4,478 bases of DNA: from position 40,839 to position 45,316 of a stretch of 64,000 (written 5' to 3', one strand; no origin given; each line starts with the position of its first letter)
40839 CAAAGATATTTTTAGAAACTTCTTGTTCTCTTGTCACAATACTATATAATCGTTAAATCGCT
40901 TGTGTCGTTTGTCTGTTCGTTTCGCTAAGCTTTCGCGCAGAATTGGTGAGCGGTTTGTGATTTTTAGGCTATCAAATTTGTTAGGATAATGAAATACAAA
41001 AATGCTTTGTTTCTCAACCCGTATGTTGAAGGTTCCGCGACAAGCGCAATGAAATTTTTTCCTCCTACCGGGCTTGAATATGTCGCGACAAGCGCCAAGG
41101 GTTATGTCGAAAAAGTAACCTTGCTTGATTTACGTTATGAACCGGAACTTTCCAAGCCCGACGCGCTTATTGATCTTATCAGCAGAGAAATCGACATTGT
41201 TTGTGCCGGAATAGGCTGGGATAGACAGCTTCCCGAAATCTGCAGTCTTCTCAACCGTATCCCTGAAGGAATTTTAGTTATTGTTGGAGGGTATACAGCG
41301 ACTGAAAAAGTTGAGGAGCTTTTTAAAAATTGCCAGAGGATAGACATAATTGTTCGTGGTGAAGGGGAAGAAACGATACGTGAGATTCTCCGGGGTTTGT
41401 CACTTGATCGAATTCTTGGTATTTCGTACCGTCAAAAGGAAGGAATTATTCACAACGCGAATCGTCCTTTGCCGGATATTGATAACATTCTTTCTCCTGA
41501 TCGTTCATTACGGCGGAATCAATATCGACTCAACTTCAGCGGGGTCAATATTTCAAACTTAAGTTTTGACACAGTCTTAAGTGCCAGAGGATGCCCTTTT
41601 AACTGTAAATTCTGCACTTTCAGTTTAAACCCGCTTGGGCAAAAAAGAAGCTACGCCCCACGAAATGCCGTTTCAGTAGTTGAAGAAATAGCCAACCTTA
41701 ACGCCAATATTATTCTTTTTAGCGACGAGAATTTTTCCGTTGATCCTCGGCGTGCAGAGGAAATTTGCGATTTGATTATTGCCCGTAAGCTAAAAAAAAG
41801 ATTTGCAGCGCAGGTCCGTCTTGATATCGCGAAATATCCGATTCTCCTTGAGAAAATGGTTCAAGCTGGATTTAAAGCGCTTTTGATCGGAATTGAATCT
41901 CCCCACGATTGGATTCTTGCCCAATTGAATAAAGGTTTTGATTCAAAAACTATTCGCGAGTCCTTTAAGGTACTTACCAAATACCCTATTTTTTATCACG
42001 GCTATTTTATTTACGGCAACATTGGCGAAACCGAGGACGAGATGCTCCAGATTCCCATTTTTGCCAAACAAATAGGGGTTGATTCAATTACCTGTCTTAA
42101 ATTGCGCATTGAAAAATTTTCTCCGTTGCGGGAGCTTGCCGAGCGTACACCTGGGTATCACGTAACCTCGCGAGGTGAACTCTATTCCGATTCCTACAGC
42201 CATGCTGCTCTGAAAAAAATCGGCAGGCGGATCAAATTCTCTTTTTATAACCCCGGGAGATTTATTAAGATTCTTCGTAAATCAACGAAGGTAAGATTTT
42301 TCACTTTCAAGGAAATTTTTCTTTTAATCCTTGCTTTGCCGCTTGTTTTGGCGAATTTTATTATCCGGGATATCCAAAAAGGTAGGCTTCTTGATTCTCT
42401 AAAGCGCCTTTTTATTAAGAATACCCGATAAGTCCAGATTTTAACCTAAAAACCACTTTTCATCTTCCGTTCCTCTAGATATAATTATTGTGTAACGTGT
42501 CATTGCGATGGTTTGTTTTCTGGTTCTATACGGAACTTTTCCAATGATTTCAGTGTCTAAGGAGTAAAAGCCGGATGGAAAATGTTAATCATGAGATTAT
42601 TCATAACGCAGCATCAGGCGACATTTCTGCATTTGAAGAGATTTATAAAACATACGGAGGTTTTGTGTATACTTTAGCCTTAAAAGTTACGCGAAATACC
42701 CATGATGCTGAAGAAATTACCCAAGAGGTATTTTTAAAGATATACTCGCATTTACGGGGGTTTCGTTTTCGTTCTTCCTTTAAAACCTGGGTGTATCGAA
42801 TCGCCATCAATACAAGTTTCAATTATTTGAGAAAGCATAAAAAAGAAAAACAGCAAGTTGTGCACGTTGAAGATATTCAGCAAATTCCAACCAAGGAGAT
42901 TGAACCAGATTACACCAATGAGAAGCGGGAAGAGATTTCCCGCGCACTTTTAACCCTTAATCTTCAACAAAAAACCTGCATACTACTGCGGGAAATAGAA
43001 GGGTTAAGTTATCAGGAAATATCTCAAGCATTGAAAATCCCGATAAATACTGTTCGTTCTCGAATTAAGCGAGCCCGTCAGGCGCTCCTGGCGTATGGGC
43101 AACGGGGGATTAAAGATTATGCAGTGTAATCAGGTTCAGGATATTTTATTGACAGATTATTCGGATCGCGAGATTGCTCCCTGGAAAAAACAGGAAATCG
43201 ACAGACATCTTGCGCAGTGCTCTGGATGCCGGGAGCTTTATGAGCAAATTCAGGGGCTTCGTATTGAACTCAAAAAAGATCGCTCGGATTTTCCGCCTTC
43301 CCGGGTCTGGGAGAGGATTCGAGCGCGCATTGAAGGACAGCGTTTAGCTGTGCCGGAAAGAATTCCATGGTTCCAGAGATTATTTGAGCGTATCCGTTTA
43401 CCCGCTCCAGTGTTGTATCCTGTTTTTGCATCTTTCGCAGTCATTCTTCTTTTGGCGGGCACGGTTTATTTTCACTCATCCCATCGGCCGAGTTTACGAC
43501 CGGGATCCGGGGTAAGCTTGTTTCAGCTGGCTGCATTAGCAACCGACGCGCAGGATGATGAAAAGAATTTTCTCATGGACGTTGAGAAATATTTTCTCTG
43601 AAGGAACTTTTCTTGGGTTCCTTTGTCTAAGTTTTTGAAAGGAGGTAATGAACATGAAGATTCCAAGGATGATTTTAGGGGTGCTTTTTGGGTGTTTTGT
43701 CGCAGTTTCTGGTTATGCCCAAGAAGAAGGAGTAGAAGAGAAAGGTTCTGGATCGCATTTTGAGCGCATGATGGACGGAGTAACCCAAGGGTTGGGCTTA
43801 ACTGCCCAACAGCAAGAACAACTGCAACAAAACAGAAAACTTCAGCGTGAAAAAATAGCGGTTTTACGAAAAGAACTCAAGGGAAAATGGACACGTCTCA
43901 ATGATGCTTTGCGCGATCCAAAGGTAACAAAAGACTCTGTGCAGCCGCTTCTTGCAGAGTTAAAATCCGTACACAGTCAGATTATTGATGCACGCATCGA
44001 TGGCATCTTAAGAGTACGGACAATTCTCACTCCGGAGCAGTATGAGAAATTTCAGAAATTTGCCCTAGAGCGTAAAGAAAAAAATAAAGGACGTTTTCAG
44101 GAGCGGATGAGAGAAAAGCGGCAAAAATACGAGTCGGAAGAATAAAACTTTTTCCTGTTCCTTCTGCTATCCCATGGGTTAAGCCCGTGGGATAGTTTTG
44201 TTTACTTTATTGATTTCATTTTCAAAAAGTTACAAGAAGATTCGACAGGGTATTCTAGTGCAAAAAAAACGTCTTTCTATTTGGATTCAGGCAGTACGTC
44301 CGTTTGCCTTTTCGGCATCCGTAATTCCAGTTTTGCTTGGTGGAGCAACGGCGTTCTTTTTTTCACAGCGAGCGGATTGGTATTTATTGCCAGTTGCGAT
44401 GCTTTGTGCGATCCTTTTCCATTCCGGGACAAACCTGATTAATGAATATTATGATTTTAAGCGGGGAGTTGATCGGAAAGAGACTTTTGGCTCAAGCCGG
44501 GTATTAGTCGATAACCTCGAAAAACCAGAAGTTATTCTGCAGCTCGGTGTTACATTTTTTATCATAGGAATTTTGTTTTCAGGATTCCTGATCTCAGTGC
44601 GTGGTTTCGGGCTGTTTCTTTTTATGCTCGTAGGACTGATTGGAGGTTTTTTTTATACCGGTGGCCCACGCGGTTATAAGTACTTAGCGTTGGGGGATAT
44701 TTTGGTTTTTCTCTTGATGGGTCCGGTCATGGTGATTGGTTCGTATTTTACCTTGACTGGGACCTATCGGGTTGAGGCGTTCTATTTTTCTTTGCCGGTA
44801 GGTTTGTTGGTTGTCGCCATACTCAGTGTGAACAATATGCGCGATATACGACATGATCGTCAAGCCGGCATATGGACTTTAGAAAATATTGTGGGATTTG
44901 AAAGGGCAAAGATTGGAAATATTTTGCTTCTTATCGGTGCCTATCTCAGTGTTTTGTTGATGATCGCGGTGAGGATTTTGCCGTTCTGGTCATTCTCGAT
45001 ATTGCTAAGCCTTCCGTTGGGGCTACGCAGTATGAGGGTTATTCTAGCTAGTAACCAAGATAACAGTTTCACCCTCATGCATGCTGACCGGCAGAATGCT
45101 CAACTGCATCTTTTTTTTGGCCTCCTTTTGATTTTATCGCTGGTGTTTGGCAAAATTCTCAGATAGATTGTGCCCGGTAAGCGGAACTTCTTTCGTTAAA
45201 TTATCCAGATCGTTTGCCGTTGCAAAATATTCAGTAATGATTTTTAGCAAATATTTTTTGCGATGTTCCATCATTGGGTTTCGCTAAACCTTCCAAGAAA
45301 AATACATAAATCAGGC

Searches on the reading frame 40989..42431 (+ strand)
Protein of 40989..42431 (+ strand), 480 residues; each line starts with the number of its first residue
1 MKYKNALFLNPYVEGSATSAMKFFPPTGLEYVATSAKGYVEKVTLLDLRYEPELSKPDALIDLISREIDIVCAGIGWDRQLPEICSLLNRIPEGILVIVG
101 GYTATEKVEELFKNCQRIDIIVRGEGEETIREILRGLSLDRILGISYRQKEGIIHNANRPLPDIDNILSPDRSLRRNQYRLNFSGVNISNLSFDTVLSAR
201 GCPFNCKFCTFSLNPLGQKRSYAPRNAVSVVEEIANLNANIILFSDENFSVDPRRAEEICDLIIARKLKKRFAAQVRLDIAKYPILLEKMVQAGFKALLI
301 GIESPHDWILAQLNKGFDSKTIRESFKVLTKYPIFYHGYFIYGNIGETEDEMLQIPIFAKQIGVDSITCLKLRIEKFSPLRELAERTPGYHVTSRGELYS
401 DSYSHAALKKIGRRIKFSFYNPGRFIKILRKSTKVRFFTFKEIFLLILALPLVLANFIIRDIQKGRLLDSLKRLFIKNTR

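Call 35: search_protein_families(library=ncbifam, proteins=[window:40989-42431:+], max_evalue=1e-10)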
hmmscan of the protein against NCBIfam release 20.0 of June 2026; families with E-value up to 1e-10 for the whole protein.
window:40989-42431:+ (480 aa): 13 families
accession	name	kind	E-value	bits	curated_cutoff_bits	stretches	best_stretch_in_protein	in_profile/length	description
TIGR03471.1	HpnJ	equivalog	7e-32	110.9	577.6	1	87-368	91-371/472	hopanoid biosynthesis associated radical SAM protein HpnJ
TIGR02026.1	BchE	equivalog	6e-30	104.6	481.35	1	7-355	3-358/497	magnesium-protoporphyrin IX monomethyl ester anaerobic oxidative cyclase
TIGR04367.1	HpnR_B12_rSAM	equivalog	1.9e-22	79.5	650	1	25-306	21-297/490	hopanoid C-3 methylase HpnR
TIGR04479.1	bcpD_PhpK_rSAM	subfamily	3.5e-22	78.4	600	1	105-352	159-399/504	PhpK family radical SAM P-methyltransferase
NF050148.1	rSAM_ApyD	equivalog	2.9e-19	68.9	750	1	87-351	96-355/645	RiPP biosynthesis radical SAM protein ApyD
NF033712.0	B12_rSAM_KedN5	subfamily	4.1e-19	68.2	700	1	68-282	63-283/624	KedN5 family methylcobalamin-dependent radical SAM C-methyltransferase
TIGR04072.2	rSAM_ladder_B12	equivalog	1.7e-17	63.2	360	1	93-352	97-339/443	lipid biosynthesis B12-binding/radical SAM protein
TIGR04013.1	B12_SAM_MJ_1487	hypoth_equivalog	6.9e-14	51.5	251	0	79-213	54-171/382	TIGR04013 family B12-binding domain/radical SAM domain-containing protein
NF038361.1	rSAM_Sden_1168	equivalog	4.5e-13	48.6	575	1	88-386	164-472/560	Sden_1168 family B12-binding radical SAM P-methyltransferase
TIGR03975.1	rSAM_ocin_1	subfamily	1.3e-12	47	281.85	1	90-381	153-451/606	RiPP maturation radical SAM C-methyltransferase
TIGR04014.1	B12_SAM_MJ_0865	equivalog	1.4e-12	47.1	360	1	92-365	66-339/434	methyl-coenzyme M reductase glutamine C-methyltransferase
TIGR04190.1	B12_SAM_Ta0216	equivalog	5.5e-12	45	500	1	92-332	107-363/554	TIGR04190 family B12-binding domain/radical SAM domain protein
TIGR04295.1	B12_rSAM_oligo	hypoth_equivalog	4e-11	42.2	400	1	94-315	102-314/422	TIGR04295 family B12-binding domain-containing radical SAM protein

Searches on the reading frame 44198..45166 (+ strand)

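Call 36: search_protein_families(library=pfam, proteins=[window:44198-45166:+], max_evalue=0.00001)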
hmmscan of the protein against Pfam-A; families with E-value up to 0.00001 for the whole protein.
window:44198-45166:+ (322 aa): 1 family
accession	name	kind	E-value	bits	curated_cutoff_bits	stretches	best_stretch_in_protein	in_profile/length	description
PF01040.23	UbiA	-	8e-30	104.4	34.2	1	42-289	2-240/250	UbiA prenyltransferase family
